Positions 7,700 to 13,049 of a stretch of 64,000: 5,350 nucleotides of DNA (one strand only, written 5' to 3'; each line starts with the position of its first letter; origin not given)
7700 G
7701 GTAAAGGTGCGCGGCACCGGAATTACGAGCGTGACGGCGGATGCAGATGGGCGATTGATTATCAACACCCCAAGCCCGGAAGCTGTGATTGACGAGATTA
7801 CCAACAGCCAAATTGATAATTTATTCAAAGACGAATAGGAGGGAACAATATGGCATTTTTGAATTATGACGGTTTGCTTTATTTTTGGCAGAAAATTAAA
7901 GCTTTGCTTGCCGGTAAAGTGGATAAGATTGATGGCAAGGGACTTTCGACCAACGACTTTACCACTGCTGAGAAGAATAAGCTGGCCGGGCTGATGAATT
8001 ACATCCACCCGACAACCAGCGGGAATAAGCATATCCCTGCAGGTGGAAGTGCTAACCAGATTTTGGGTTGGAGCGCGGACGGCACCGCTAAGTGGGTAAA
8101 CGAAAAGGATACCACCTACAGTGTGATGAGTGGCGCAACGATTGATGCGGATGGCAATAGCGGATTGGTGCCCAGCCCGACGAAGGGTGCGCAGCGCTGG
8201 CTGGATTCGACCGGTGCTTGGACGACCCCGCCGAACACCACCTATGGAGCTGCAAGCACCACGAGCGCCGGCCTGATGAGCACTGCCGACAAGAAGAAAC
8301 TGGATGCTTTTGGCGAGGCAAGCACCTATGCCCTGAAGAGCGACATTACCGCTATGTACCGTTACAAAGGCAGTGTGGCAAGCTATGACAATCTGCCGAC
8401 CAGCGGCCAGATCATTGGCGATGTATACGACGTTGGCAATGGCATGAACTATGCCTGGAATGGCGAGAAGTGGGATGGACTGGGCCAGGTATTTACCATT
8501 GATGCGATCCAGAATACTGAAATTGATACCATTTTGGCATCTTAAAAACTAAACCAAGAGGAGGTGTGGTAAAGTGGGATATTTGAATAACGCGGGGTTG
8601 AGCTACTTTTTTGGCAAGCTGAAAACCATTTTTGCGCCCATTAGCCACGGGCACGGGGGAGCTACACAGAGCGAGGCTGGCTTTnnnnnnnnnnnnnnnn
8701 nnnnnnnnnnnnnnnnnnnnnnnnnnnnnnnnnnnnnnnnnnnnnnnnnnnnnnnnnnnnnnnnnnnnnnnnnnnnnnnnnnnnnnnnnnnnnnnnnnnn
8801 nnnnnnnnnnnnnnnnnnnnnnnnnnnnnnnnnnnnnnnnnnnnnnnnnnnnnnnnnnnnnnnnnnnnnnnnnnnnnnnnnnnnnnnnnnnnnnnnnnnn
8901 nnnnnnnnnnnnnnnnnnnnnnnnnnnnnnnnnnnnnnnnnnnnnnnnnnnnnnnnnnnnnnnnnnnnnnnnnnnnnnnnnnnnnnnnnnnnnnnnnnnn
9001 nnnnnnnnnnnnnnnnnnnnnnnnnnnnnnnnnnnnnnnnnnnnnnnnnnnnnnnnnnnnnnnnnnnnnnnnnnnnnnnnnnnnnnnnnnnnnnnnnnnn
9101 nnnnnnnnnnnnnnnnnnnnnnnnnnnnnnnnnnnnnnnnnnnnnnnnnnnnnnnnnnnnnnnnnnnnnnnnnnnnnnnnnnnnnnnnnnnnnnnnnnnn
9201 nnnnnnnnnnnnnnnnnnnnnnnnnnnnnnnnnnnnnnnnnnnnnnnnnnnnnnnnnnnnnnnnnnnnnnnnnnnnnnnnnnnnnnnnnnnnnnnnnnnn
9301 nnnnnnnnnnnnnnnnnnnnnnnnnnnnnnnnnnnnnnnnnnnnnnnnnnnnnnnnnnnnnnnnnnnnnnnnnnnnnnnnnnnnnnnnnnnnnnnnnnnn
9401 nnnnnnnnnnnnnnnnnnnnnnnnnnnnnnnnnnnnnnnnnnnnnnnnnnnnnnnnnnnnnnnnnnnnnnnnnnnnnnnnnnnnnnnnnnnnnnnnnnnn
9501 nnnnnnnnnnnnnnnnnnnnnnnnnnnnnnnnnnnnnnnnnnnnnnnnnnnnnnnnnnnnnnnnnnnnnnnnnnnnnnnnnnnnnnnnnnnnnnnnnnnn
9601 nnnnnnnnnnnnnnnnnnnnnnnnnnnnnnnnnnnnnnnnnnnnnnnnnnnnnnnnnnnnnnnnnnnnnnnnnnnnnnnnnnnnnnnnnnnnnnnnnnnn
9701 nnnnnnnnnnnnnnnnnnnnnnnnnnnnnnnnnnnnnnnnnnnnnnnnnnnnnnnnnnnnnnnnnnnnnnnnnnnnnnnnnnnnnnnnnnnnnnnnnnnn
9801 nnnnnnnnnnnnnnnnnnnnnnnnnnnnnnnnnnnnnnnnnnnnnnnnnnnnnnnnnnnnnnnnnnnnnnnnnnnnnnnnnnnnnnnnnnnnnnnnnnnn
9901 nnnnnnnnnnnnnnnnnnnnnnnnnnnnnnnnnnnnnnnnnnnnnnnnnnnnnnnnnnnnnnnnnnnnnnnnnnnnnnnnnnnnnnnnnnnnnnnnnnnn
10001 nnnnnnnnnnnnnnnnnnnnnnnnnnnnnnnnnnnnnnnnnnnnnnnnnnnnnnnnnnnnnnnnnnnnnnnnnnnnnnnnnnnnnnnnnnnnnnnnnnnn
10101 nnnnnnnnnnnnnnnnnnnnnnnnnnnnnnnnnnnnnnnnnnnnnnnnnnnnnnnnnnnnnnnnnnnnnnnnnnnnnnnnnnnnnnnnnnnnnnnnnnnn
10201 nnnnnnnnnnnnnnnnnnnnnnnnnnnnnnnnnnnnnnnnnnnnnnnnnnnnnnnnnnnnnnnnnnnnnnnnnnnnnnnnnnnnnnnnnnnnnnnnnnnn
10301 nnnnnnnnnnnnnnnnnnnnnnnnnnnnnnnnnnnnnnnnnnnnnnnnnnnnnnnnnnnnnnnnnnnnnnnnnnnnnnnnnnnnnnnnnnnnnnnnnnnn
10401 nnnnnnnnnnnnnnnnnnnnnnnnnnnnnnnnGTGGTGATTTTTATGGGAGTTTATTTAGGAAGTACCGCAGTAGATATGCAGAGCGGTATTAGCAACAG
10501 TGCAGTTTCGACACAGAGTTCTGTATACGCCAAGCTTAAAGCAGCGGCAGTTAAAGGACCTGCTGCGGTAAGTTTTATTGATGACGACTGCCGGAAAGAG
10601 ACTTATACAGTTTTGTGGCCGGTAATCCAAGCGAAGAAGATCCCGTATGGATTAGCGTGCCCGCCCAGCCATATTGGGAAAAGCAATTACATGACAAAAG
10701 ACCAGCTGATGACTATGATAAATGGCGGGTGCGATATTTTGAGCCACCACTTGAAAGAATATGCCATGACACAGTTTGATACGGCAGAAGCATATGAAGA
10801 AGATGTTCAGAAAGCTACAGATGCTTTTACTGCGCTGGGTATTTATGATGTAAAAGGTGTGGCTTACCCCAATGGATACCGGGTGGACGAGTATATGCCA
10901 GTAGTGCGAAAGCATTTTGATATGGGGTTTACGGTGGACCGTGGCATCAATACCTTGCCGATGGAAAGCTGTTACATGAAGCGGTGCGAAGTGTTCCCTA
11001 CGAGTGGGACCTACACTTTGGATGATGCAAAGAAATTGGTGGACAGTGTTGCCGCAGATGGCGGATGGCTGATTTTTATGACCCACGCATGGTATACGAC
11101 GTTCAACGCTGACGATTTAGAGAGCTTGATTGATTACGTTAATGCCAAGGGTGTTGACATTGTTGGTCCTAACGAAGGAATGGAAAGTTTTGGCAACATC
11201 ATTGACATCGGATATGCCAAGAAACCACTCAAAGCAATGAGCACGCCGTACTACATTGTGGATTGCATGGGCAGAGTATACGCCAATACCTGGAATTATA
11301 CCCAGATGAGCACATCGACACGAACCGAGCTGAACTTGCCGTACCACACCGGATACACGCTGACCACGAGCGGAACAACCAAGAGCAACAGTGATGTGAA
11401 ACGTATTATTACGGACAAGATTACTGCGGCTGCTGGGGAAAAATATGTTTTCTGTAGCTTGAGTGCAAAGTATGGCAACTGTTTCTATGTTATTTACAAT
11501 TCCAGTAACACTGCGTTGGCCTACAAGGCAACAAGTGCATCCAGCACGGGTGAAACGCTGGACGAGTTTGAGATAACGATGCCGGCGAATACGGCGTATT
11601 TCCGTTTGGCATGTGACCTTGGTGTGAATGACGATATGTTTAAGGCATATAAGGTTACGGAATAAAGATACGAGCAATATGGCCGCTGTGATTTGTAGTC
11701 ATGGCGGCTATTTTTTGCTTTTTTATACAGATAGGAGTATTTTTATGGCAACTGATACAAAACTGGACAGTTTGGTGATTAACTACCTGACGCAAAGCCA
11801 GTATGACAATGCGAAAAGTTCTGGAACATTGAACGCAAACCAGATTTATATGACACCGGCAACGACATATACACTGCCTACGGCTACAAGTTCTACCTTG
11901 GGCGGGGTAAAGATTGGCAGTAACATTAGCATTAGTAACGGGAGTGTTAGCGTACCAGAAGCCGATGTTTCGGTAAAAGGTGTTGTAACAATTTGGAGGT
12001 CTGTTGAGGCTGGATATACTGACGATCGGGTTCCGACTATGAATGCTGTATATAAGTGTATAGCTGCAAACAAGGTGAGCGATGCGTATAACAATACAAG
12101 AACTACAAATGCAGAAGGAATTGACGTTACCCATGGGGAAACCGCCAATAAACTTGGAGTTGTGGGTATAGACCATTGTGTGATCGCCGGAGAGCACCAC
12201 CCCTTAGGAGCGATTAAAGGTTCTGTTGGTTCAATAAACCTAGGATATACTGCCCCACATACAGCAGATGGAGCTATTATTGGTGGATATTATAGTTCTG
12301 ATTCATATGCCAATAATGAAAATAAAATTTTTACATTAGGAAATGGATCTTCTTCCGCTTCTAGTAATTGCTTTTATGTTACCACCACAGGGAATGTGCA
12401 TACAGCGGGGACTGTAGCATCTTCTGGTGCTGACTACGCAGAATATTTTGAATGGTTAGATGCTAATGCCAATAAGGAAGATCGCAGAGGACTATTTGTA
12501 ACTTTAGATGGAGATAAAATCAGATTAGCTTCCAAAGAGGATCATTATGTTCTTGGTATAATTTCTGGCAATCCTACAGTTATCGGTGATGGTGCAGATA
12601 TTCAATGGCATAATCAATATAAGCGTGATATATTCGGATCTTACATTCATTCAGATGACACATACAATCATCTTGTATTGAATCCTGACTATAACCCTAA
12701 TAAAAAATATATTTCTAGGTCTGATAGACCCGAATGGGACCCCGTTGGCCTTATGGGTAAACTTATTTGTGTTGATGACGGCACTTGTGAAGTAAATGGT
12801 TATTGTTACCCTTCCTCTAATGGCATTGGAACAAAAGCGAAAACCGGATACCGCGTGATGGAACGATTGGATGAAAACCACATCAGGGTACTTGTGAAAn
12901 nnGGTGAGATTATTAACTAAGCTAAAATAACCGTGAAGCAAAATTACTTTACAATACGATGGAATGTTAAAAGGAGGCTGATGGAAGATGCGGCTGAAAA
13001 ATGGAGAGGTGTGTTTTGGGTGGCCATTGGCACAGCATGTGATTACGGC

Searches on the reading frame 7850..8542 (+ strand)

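Call 7: search_protein_families(library=pfam, proteins=[window:7850-8542:+], max_evalue=1)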
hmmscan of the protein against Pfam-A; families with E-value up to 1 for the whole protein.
window:7850-8542:+ (231 aa): 0 families

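Call 9: search_protein_families(library=phrogs, proteins=[window:7850-8542:+], max_evalue=1)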
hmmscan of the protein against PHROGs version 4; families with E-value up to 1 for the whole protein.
window:7850-8542:+ (231 aa): 12 families
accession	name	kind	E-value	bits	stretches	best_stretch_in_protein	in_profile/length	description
phrog_36886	-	unknown function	6.1e-11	42.6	1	46-84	221-259/605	-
phrog_18608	-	unknown function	5.4e-10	40.1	1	13-64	197-252/416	-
phrog_15437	-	tail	7.3e-07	29.2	1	161-209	129-176/656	tail fiber protein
phrog_10588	-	tail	3.3e-06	26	1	18-86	444-510/1459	tail protein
phrog_38707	-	unknown function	7.6e-06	25.8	1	38-83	350-402/675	-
phrog_13666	-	unknown function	6.3e-05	23.7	1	166-216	7-55/145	-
phrog_6907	-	unknown function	0.00013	23.2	1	106-155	57-89/99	-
phrog_38190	-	unknown function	0.0023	18.4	1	119-154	282-317/351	-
phrog_17134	-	unknown function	0.0026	16.9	1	24-59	646-681/739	-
phrog_8437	-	unknown function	0.0054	17.2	1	130-203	79-155/230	-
phrog_16233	-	tail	0.012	14.4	1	159-220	169-232/1357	tail fiber protein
phrog_24103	-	unknown function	0.15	13.1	0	3-23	5-25/197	-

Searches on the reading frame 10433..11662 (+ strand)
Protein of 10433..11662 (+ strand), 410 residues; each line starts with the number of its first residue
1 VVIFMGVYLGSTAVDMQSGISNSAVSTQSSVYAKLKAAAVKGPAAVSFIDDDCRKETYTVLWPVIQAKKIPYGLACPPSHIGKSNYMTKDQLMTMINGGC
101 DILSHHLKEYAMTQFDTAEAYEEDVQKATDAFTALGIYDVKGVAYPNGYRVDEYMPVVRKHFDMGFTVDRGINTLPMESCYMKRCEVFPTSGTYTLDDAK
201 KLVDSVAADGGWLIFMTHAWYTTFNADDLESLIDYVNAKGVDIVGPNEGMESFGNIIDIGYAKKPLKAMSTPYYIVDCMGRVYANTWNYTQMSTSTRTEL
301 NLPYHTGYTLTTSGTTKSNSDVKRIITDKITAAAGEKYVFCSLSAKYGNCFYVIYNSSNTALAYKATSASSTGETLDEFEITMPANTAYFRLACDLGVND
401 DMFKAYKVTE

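Call 29: search_protein_families(library=pfam, proteins=[window:10433-11662:+], max_evalue=0.001)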
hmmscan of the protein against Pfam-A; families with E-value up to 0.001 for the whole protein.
window:10433-11662:+ (410 aa): 1 family
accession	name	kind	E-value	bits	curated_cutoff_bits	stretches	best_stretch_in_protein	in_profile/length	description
PF01522.26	Polysacc_deac_1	-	1.9e-05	25.1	23.1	1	51-160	14-118/124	Polysaccharide deacetylase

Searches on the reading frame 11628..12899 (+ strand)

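Call 29: search_protein_families(library=pfam, proteins=[window:11628-12899:+], max_evalue=0.001)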
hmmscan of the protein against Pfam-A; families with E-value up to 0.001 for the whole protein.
window:11628-12899:+ (424 aa): 2 families
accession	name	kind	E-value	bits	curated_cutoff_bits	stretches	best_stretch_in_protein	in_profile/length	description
PF11962.13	Peptidase_G2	-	5.3e-37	127.9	25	1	223-412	6-209/228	Peptidase_G2, IMC autoproteolytic cleavage domain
PF11133.13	Phage_head_fibr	-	5.9e-05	23.1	24.6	1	74-108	222-257/277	Head fiber protein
